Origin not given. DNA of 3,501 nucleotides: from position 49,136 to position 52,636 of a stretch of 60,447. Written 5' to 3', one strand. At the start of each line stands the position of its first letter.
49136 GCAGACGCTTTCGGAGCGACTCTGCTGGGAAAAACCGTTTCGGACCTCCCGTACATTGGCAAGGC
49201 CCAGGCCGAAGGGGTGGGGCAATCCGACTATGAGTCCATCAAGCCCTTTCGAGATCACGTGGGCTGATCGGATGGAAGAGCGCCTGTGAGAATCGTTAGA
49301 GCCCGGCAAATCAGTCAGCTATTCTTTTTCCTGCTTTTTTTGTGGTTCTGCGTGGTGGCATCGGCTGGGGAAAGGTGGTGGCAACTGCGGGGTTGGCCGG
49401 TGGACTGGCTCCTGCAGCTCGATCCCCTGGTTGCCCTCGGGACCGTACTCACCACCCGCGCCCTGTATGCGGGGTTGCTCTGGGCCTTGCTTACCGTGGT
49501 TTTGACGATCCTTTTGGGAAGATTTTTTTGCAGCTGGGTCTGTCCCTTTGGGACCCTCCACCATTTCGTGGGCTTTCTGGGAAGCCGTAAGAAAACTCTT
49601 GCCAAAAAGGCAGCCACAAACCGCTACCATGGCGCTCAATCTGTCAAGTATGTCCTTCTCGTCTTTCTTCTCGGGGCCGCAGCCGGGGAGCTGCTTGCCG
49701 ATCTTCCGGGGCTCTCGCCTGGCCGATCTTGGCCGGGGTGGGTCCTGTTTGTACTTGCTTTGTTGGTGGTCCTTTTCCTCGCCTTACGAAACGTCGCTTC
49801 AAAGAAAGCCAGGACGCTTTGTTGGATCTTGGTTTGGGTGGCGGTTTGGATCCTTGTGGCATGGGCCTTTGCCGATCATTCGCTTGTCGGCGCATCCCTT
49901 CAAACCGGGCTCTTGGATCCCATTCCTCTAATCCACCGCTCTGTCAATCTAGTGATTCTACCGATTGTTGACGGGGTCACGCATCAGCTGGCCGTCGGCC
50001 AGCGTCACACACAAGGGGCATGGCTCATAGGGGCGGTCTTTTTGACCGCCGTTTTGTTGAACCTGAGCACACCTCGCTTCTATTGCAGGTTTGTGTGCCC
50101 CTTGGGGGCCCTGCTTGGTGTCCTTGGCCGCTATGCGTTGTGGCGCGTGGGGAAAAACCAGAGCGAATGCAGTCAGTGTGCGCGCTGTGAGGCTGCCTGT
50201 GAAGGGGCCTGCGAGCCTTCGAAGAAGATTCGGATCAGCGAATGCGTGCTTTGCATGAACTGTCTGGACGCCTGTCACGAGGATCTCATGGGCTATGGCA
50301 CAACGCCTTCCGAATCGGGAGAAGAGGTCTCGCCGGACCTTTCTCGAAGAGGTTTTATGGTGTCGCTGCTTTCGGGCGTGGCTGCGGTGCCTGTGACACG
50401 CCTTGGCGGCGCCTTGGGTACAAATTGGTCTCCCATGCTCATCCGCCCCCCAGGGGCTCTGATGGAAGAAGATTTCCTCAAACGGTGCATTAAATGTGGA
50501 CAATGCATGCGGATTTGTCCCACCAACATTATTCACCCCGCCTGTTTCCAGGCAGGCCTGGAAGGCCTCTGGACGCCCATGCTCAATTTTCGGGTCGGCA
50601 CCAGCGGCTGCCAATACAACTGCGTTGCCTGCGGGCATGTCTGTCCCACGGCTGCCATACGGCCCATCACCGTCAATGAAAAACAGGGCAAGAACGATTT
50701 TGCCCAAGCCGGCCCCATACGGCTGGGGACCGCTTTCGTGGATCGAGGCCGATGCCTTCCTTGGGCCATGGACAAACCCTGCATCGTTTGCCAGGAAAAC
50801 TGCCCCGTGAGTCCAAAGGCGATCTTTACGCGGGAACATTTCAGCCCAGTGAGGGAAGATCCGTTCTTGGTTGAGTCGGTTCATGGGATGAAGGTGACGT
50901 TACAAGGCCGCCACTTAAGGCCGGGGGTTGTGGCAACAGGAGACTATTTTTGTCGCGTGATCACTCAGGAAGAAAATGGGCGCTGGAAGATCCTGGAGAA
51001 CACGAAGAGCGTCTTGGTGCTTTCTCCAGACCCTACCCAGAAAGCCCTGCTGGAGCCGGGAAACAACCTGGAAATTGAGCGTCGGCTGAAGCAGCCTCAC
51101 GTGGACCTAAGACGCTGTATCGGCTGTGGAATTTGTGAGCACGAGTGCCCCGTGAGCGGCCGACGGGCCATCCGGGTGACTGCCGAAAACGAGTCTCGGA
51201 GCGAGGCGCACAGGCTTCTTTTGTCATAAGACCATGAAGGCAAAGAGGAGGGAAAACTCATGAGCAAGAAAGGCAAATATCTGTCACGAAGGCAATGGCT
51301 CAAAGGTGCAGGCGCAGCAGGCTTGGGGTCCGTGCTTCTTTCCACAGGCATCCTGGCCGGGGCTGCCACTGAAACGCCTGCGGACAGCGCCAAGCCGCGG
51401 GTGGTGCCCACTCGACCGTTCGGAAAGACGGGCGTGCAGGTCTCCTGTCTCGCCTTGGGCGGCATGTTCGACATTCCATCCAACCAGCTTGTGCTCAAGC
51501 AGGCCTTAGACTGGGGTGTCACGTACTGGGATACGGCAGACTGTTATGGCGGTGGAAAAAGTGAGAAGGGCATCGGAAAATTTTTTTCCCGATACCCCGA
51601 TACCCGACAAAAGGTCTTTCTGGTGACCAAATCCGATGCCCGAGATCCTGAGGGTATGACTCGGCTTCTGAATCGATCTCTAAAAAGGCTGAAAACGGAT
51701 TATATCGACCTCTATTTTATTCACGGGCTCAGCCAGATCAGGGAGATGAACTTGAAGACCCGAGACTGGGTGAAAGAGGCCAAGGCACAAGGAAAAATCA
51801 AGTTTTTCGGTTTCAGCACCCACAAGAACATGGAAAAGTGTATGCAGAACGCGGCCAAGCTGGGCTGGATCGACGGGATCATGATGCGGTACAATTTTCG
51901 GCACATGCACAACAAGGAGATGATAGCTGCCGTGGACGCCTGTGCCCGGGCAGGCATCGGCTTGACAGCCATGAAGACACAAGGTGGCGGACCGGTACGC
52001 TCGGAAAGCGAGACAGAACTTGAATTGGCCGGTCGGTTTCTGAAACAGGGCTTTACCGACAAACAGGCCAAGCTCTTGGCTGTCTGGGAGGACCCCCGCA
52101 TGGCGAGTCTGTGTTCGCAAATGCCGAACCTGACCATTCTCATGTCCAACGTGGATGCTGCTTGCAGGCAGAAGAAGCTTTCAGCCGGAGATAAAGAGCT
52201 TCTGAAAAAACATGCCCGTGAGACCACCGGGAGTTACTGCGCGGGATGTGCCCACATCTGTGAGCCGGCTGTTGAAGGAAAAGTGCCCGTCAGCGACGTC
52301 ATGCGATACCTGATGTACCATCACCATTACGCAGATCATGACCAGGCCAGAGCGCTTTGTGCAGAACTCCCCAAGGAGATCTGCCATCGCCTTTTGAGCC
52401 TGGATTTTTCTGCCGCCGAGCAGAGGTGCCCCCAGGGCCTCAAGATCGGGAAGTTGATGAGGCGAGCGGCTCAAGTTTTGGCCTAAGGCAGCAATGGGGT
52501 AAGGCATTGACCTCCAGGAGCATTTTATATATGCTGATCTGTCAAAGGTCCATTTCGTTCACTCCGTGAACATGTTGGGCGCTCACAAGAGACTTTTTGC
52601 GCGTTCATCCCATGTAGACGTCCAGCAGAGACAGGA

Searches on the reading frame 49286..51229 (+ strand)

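Call 52: search_protein_families(library=pfam, proteins=[window:49286-51229:+], max_evalue=0.00001)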
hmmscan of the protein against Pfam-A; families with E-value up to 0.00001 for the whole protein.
window:49286-51229:+ (647 aa): 7 families
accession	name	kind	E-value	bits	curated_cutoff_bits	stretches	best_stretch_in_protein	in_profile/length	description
PF12801.12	Fer4_5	-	7.3e-17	61.5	22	1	61-103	3-45/48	4Fe-4S binding domain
PF12838.12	Fer4_7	-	1.8e-11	44.8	27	0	598-623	25-50/52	4Fe-4S dicluster domain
PF13187.11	Fer4_9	-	1.5e-10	41.4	27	0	400-458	1-52/52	4Fe-4S dicluster domain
PF00037.32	Fer4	-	2.5e-09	37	21.1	1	400-416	7-23/24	4Fe-4S binding domain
PF13237.11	Fer4_10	-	2.8e-09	37.2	25.5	0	606-631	4-30/53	4Fe-4S dicluster domain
PF13484.11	Fer4_16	-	3.4e-07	31.4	30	0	400-419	1-20/66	4Fe-4S double cluster binding domain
PF13183.11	Fer4_8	-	8.2e-06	26.7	27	0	608-640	2-34/68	4Fe-4S dicluster domain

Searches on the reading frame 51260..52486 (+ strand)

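Call 52: search_protein_families(library=pfam, proteins=[window:51260-52486:+], max_evalue=0.00001)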
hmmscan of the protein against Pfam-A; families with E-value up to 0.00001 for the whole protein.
window:51260-52486:+ (408 aa): 1 family
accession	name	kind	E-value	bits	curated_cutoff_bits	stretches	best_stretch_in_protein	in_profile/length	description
PF00248.27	Aldo_ket_red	-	1.2e-29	103.8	24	1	77-254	23-205/291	Aldo/keto reductase family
